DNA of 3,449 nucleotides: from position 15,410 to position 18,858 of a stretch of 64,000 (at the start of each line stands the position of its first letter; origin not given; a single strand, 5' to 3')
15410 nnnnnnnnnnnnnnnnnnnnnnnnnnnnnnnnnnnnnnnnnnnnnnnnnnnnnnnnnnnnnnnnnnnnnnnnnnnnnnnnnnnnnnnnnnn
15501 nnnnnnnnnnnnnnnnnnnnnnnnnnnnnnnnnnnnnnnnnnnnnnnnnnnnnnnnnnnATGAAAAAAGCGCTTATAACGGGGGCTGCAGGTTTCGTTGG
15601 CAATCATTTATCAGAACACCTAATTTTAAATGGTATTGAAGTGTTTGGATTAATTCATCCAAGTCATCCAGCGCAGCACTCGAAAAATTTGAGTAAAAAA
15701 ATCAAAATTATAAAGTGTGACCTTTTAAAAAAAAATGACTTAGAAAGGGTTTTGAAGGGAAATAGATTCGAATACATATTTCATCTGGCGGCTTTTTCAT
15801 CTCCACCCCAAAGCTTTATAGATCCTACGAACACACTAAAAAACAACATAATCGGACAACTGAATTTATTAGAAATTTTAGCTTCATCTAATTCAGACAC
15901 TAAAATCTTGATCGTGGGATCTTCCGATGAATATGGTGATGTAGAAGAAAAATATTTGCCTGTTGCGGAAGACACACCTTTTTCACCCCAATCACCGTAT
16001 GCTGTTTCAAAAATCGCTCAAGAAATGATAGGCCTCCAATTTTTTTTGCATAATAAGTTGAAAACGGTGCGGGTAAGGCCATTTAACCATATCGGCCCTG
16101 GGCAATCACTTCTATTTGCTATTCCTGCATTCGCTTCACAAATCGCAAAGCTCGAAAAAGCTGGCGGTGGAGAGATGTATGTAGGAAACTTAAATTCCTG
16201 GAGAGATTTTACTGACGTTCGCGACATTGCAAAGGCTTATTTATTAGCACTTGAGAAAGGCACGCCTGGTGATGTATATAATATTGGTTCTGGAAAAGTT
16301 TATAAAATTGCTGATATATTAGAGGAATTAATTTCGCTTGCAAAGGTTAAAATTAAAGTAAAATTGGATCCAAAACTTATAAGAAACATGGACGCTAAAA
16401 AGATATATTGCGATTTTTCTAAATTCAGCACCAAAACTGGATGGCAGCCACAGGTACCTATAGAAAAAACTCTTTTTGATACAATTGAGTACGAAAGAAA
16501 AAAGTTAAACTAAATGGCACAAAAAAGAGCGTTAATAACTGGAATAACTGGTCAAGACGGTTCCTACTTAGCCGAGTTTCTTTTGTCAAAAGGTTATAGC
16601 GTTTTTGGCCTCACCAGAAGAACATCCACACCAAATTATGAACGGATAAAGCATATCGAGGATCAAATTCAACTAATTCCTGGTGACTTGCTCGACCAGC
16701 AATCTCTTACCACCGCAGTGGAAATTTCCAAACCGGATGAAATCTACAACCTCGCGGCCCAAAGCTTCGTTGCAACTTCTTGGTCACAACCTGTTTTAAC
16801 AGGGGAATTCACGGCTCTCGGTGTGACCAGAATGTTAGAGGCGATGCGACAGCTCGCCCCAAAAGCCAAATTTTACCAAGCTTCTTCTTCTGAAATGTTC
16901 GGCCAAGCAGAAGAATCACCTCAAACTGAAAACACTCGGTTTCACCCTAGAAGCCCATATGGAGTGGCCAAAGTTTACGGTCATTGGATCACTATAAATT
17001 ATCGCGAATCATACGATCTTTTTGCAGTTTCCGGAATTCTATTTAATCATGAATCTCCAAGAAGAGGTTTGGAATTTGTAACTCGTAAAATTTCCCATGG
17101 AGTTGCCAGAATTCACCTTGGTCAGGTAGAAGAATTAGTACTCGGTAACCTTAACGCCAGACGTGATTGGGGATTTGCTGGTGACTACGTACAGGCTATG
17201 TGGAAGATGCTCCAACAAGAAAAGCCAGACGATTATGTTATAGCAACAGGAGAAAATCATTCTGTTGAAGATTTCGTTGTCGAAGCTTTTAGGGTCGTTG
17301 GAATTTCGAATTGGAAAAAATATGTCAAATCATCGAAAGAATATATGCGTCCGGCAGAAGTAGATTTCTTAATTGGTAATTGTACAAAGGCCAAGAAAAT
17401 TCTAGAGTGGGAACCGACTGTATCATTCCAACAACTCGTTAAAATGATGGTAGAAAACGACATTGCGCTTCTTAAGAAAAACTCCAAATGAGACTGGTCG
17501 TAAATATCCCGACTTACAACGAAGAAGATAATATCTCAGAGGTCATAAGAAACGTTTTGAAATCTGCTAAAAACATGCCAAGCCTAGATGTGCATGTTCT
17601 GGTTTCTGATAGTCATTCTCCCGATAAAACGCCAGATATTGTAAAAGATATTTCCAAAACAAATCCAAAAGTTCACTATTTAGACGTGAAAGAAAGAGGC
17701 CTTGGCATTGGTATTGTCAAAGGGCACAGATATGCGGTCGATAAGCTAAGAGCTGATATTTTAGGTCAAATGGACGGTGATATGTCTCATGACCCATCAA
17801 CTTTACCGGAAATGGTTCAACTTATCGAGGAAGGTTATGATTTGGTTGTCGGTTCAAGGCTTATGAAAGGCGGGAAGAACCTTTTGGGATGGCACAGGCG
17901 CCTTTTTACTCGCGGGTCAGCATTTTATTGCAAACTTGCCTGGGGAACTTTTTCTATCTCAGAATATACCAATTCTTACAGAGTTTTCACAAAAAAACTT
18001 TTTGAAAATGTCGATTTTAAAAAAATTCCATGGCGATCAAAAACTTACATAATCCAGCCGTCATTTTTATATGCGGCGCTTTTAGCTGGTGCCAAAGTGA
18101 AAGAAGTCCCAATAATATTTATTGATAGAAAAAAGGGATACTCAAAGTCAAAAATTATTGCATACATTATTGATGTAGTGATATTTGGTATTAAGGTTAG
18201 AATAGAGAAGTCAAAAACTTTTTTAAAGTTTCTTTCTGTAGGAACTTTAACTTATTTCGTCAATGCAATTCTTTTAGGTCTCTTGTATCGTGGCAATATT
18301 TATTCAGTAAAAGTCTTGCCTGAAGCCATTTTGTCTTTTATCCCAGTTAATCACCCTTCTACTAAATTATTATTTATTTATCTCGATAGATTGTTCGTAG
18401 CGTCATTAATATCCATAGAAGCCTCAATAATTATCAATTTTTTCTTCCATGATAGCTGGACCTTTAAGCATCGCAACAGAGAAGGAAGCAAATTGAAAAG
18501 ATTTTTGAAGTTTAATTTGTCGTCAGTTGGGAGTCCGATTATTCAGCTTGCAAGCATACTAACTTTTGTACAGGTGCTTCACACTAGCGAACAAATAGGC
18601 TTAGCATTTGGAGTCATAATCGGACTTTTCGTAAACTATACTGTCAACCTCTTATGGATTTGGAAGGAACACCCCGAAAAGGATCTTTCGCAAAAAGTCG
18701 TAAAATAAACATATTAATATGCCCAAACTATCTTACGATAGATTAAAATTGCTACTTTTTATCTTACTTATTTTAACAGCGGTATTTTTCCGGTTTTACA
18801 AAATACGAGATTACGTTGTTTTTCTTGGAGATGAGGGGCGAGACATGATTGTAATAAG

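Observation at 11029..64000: A 53-kb envelope glycosylation island built from iterated modules of Dpm1-like GT2 plus GT-C transferase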

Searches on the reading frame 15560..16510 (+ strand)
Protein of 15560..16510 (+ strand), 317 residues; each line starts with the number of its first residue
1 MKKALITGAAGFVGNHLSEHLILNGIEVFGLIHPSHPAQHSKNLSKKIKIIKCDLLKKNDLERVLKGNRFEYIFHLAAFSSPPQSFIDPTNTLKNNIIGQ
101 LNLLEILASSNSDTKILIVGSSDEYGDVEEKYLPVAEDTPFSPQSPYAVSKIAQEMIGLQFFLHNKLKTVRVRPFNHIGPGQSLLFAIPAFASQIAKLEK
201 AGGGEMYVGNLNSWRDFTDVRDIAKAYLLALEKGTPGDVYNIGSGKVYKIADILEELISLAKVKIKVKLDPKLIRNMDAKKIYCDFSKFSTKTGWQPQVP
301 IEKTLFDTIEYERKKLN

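Call 3: search_protein_families(library=pfam, proteins=[window:15560-16510:+], max_evalue=0.01)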
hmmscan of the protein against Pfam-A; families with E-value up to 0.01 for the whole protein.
window:15560-16510:+ (317 aa): 10 families
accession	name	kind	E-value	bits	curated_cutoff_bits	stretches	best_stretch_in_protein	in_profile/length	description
PF16363.11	GDP_Man_Dehyd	-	1.6e-64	218.9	27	1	5-305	1-329/332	GDP-mannose 4,6 dehydratase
PF01370.27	Epimerase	-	4e-56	190.5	20.9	1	4-243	1-240/240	NAD dependent epimerase/dehydratase family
PF02719.21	Polysacc_synt_2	-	5.3e-15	55.8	20.2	1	5-266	2-252/293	Polysaccharide biosynthesis protein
PF01073.25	3Beta_HSD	-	2.4e-13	50.2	22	1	5-233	1-231/280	3-beta hydroxysteroid dehydrogenase/isomerase family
PF04321.23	RmlD_sub_bind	-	3.3e-08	33.4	27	1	3-157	2-135/287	RmlD substrate binding domain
PF07993.18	NAD_binding_4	-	5e-05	23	20.1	1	6-174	1-204/258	Male sterility protein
PF05368.20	NmrA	-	0.00017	21.8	27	1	2-69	3-71/298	NmrA-like family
PF13460.12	NAD_binding_10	-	0.00031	21.1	27.2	1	8-70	1-63/184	NAD(P)H-binding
PF00106.31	adh_short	-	0.00089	19.2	26.6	1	2-66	1-69/195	short chain dehydrogenase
PF08659.16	KR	-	0.0075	16.6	22.6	0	5-69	4-76/180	KR domain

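Call 58: search_protein_families(library=ncbifam, proteins=[window:15560-16510:+], max_evalue=1e-10)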
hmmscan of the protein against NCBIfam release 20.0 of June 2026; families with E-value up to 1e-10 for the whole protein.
window:15560-16510:+ (317 aa): 15 families
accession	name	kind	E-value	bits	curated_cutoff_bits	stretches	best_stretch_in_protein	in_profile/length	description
TIGR04180.1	EDH_00030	hypoth_equivalog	1.6e-48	165.3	475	1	5-298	2-295/297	NAD-dependent 4,6-dehydratase LegB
TIGR01181.1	dTDP_gluc_dehyt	equivalog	1.3e-36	126.3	365.1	1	4-311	2-310/321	dTDP-glucose 4,6-dehydratase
TIGR01179.1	galE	equivalog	2.9e-36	125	262.3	2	4-180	2-179/332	UDP-glucose 4-epimerase GalE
TIGR01472.1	gmd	equivalog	7.1e-30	104.4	415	1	2-305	1-331/342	GDP-mannose 4,6-dehydratase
TIGR02622.1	CDP_4_6_dhtase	equivalog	2.8e-22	79.3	278.45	1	2-314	5-332/352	CDP-glucose 4,6-dehydratase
TIGR03466.1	HpnA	hypoth_equivalog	2.9e-20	72.4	367.65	1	3-274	2-260/327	hopanoid-associated sugar epimerase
TIGR02197.1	heptose_epim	equivalog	5.7e-20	71.7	274.6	1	5-276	2-277/316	ADP-glyceromanno-heptose 6-epimerase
NF007582.0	PRK10217.1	equivalog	2.2e-19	69.8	698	1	1-310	1-329/355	dTDP-glucose 4,6-dehydratase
NF011728.1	PRK15181.1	equivalog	7.1e-19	68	760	1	2-309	16-334/348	Vi polysaccharide biosynthesis UDP-N-acetylglucosaminuronic acid C-4 epimerase TviC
NF007490.0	PRK10084.1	subfamily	2.9e-17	62.7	649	1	3-311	2-333/361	dTDP-glucose 4,6-dehydratase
NF007956.0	PRK10675.1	subfamily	2.6e-15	56.4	394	0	3-161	2-163/338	UDP-glucose 4-epimerase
NF043036.1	ErythonDh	equivalog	1.1e-12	47.8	325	1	3-157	2-159/321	D-erythronate dehydrogenase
NF042423.1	oxyalk_red_Shew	equivalog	1.1e-11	44.4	580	1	2-258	9-254/331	2-alkyl-3-oxoalkanoate reductase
NF052578.1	StrlDmthSdmBMthl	equivalog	2.2e-11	44.1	600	1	4-279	3-264/328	sterol demethylase protein SdmB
NF041015.1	UDPsulfquin_syn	equivalog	3.7e-11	42.6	575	0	41-129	61-152/384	UDP-sulfoquinovose synthase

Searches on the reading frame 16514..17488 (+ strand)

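Call 3: search_protein_families(library=pfam, proteins=[window:16514-17488:+], max_evalue=0.01)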
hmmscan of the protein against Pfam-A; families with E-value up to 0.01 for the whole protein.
window:16514-17488:+ (325 aa): 6 families
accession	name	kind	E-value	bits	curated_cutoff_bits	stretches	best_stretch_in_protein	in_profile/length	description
PF16363.11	GDP_Man_Dehyd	-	4.7e-131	437.6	27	1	7-312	1-332/332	GDP-mannose 4,6 dehydratase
PF01370.27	Epimerase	-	1.3e-72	244.6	20.9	1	6-244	1-240/240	NAD dependent epimerase/dehydratase family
PF04321.23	RmlD_sub_bind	-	1.3e-09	38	27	1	5-173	2-149/287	RmlD substrate binding domain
PF05368.20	NmrA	-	2.4e-07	31.1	27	1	3-70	2-68/298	NmrA-like family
PF13460.12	NAD_binding_10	-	0.0051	17.1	27.2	1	10-70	1-59/184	NAD(P)H-binding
PF00106.31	adh_short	-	0.0095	15.9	26.6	0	4-70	1-69/195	short chain dehydrogenase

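Call 58: search_protein_families(library=ncbifam, proteins=[window:16514-17488:+], max_evalue=1e-10)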
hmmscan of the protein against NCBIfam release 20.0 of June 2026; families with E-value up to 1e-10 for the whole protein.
window:16514-17488:+ (325 aa): 5 families
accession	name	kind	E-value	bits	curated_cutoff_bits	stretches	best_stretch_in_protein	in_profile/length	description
TIGR01472.1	gmd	equivalog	1.9e-129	431.7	415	1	4-318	1-340/342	GDP-mannose 4,6-dehydratase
TIGR01181.1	dTDP_gluc_dehyt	equivalog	1.3e-29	103.3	365.1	1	6-314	2-309/321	dTDP-glucose 4,6-dehydratase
TIGR04180.1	EDH_00030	hypoth_equivalog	2.6e-29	102.2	475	1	7-303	2-296/297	NAD-dependent 4,6-dehydratase LegB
TIGR02622.1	CDP_4_6_dhtase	equivalog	6.8e-26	91.2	278.45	1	3-167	4-172/352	CDP-glucose 4,6-dehydratase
TIGR01179.1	galE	equivalog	7.4e-22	77.6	262.3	1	6-173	2-170/332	UDP-glucose 4-epimerase GalE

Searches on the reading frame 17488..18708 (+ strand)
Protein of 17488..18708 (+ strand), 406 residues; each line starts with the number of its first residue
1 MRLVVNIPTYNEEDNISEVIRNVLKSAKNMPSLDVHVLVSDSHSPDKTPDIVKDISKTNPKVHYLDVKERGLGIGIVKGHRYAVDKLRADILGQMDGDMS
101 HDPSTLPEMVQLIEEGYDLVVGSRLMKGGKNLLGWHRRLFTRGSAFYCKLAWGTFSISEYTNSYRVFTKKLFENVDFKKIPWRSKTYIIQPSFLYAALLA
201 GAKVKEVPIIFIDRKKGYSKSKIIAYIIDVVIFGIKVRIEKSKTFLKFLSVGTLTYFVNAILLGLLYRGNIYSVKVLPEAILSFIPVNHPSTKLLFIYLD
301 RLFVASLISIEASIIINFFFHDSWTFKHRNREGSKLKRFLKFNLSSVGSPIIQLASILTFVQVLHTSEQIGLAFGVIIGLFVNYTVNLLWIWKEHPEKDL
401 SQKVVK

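Call 3: search_protein_families(library=pfam, proteins=[window:17488-18705:+], max_evalue=0.01)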
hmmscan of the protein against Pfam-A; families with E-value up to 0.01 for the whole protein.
window:17488-18705:+ (406 aa): 4 families
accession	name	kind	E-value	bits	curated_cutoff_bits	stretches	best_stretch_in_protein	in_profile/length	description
PF00535.33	Glycos_transf_2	-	7.3e-26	91.5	23.3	1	6-174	3-166/168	Glycosyl transferase family 2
PF04138.20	GtrA_DPMS_TM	-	2.6e-18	66.8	26.1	1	302-392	28-117/117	GtrA/DPMS, transmembrane domain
PF13641.12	Glyco_tranf_2_3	-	1.1e-07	32.6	27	1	4-156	4-155/230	Glycosyltransferase like family 2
PF10111.15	Glyco_tranf_2_2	-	0.0019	18.2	27.3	1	6-113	3-106/276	Glycosyltransferase like family 2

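Call 12: search_solved_structures(query=window:17488-18705:+, max_evalue=0.001)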
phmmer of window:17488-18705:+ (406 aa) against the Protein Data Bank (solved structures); distinct sequences matched with E-value up to 0.001: 14.
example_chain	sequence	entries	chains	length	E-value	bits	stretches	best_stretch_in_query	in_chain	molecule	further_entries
5mlz_A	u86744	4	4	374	5.6e-28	101.3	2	1-261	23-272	Dolichol monophosphate mannose synthase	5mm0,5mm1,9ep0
5ekp_C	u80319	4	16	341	1.1e-07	34.5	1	3-184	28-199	Uncharacterized glycosyltransferase sll0501 | Glycosyltransferase sll0501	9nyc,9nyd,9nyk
9nye_A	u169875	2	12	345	1.1e-07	34.5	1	3-184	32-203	Glycosyltransferase sll0501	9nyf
5eke_A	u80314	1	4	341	1.2e-07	34.4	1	3-184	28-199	Uncharacterized glycosyltransferase sll0501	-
9hwj_A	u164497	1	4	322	7.6e-07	31.7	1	4-140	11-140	Undecaprenyl-phosphate 4-deoxy-4-formamido-L-arabinose transferase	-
9bhc_C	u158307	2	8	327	1.7e-05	27.3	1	4-121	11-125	Undecaprenyl-phosphate 4-deoxy-4-formamido-L-arabinose transferase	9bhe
2z87_A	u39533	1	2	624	1.9e-05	27.2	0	6-106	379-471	Chondroitin synthase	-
2z86_A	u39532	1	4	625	1.9e-05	27.2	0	6-106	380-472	Chondroitin synthase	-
8vxh_A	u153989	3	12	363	2.3e-05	26.9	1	4-121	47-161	Undecaprenyl-phosphate 4-deoxy-4-formamido-L-arabinose transferase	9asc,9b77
9omm_A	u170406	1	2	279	0.00014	24.3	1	4-128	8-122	Glycosyltransferase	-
9omj_A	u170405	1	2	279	0.00014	24.3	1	4-128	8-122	Glycosyltransferase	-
9omh_A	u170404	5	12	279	0.00014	24.3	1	4-128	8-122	Glycosyltransferase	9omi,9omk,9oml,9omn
5tze_C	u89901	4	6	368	0.00037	22.9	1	2-122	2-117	Glycosyl transferase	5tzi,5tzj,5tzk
5tz8_A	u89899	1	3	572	0.00079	21.8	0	2-122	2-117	Glycosyl transferase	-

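Call 16: search_protein_families(library=ncbifam, proteins=[window:17488-18705:+], max_evalue=0.001)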
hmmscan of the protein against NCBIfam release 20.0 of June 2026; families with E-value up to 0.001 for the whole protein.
window:17488-18705:+ (406 aa): 14 families
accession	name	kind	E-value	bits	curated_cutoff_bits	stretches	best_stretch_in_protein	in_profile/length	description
NF047588.1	GlcsyltransPgfSStrep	equivalog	2.5e-18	66.4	500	1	1-141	1-138/308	glycosyltransferase PgfS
NF041391.1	DPhHxTase_Halo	equivalog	4.5e-12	45.4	375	1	9-215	3-187/213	dolichyl-phosphate hexose transferase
TIGR04182.1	glyco_TIGR04182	equivalog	2.4e-11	43.6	325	1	4-265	3-244/293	S-layer glycoprotein N-glycosyltransferase AglJ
NF050050.1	ProtGlycPglI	equivalog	5e-10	39.2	500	1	3-178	4-171/306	GalNAc(5)-diNAcBac-PP-undecaprenol beta-1,3-glucosyltransferase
NF007986.1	PRK10714.1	equivalog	4.7e-09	35.7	529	1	4-227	9-216/316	undecaprenyl-phosphate 4-deoxy-4-formamido-L-arabinose transferase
NF058614.1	PPMAGASynPpgS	equivalog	7.5e-09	35.3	370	1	5-178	4-168/226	polyprenyl-phospho-N-acetylgalactosaminyl synthase PpgS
TIGR03937.1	PgaC_IcaA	equivalog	2.5e-08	33.3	422.3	1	5-115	49-152/407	poly-beta-1,6-N-acetyl-D-glucosamine synthase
NF038302.1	EPS_HpsE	equivalog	1.5e-07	30.7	300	1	2-103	2-101/307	hormogonium polysaccharide biosynthesis glycosyltransferase HpsE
NF045692.1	OglycostaseCruG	equivalog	3e-05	23.1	600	1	5-121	45-161/386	2'-O-glycosyltransferase CruG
TIGR04283.1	glyco_like_mftF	equivalog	0.00015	21.4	182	1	5-57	3-51/221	TIGR04283 family arsenosugar biosynthesis glycosyltransferase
TIGR03469.1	HpnB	hypoth_equivalog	0.00034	19.8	379.25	1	4-118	47-166/386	hopene-associated glycosyltransferase HpnB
NF047683.1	TeichurnBiosyTuaG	equivalog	0.00039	20.1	400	1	5-113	10-111/252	teichuronic acid biosynthesis protein TuaG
NF010496.0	PRK13915.1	equivalog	0.00072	18.7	262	1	3-53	33-82/307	glucosyl-3-phosphoglycerate synthase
NF038299.1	EPS_HpsN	equivalog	0.00075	18.6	425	0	3-112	3-105/317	hormogonium polysaccharide biosynthesis glycosyltransferase HpsN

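Call 18: find_encoding_contigs(protein=window:17488-18708:+, flank=10000, max_places=6)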
Protein window:17488-18708:+ (406 aa): 10 contigs read that carry it; 4 places shown.
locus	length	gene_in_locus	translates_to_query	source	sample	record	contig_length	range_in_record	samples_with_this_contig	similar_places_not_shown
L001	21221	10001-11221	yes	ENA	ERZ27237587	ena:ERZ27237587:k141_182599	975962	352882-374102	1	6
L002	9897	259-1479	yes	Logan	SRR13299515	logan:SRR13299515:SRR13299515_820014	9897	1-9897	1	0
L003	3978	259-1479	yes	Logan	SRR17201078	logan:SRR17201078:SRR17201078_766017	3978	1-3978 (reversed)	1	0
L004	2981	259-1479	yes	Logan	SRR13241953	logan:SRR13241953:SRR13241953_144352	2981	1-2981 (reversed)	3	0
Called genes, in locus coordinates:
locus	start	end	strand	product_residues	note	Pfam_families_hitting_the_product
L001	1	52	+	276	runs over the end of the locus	PF00932:LTD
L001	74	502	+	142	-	PF02367:TsaE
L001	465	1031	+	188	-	PF01300:Sua5_yciO_yrdC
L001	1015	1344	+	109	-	PF00814:TsaD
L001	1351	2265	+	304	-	PF01073:3Beta_HSD, PF01370:Epimerase, PF02719:Polysacc_synt_2, PF04321:RmlD_sub_bind, PF05368:NmrA, PF13460:NAD_binding_10, PF16363:GDP_Man_Dehyd, PF07993:NAD_binding_4 (weak)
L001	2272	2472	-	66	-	-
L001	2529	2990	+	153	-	PF03449:GreA_GreB_N, PF01272:GreA_GreB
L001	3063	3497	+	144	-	-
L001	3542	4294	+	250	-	PF00483:NTP_transferase, PF12804:NTP_transf_3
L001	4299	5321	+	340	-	PF01073:3Beta_HSD, PF01370:Epimerase, PF02719:Polysacc_synt_2, PF04321:RmlD_sub_bind, PF07993:NAD_binding_4, PF13460:NAD_binding_10, PF16363:GDP_Man_Dehyd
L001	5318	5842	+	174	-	PF00908:dTDP_sugar_isom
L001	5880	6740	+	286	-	PF01370:Epimerase, PF04321:RmlD_sub_bind, PF07993:NAD_binding_4 (weak)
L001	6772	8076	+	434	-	PF00070:Pyr_redox (faint), PF03721:UDPG_MGDP_dh_N, PF00984:UDPG_MGDP_dh, PF03720:UDPG_MGDP_dh_C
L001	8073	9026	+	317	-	PF01073:3Beta_HSD, PF01370:Epimerase, PF02719:Polysacc_synt_2, PF04321:RmlD_sub_bind, PF16363:GDP_Man_Dehyd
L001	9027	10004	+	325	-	PF01370:Epimerase, PF04321:RmlD_sub_bind, PF05368:NmrA (weak), PF16363:GDP_Man_Dehyd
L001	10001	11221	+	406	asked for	PF00535:Glycos_transf_2, PF13641:Glyco_tranf_2_3 (weak), PF04138:GtrA_DPMS_TM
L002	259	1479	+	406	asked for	PF00535:Glycos_transf_2, PF13641:Glyco_tranf_2_3 (weak), PF04138:GtrA_DPMS_TM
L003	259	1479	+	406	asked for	PF00535:Glycos_transf_2, PF13641:Glyco_tranf_2_3 (weak), PF04138:GtrA_DPMS_TM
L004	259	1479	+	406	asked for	PF00535:Glycos_transf_2, PF13641:Glyco_tranf_2_3 (weak), PF04138:GtrA_DPMS_TM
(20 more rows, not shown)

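Call 76: search_solved_structures(query=window:17488-18705:+, max_evalue=1e-10, show_alignments=1)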
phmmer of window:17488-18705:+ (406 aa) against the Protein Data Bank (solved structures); distinct sequences matched with E-value up to 1e-10: 1.
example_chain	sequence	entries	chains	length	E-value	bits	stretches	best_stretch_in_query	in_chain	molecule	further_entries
5mlz_A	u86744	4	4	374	5.6e-28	101.3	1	1-261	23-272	Dolichol monophosphate mannose synthase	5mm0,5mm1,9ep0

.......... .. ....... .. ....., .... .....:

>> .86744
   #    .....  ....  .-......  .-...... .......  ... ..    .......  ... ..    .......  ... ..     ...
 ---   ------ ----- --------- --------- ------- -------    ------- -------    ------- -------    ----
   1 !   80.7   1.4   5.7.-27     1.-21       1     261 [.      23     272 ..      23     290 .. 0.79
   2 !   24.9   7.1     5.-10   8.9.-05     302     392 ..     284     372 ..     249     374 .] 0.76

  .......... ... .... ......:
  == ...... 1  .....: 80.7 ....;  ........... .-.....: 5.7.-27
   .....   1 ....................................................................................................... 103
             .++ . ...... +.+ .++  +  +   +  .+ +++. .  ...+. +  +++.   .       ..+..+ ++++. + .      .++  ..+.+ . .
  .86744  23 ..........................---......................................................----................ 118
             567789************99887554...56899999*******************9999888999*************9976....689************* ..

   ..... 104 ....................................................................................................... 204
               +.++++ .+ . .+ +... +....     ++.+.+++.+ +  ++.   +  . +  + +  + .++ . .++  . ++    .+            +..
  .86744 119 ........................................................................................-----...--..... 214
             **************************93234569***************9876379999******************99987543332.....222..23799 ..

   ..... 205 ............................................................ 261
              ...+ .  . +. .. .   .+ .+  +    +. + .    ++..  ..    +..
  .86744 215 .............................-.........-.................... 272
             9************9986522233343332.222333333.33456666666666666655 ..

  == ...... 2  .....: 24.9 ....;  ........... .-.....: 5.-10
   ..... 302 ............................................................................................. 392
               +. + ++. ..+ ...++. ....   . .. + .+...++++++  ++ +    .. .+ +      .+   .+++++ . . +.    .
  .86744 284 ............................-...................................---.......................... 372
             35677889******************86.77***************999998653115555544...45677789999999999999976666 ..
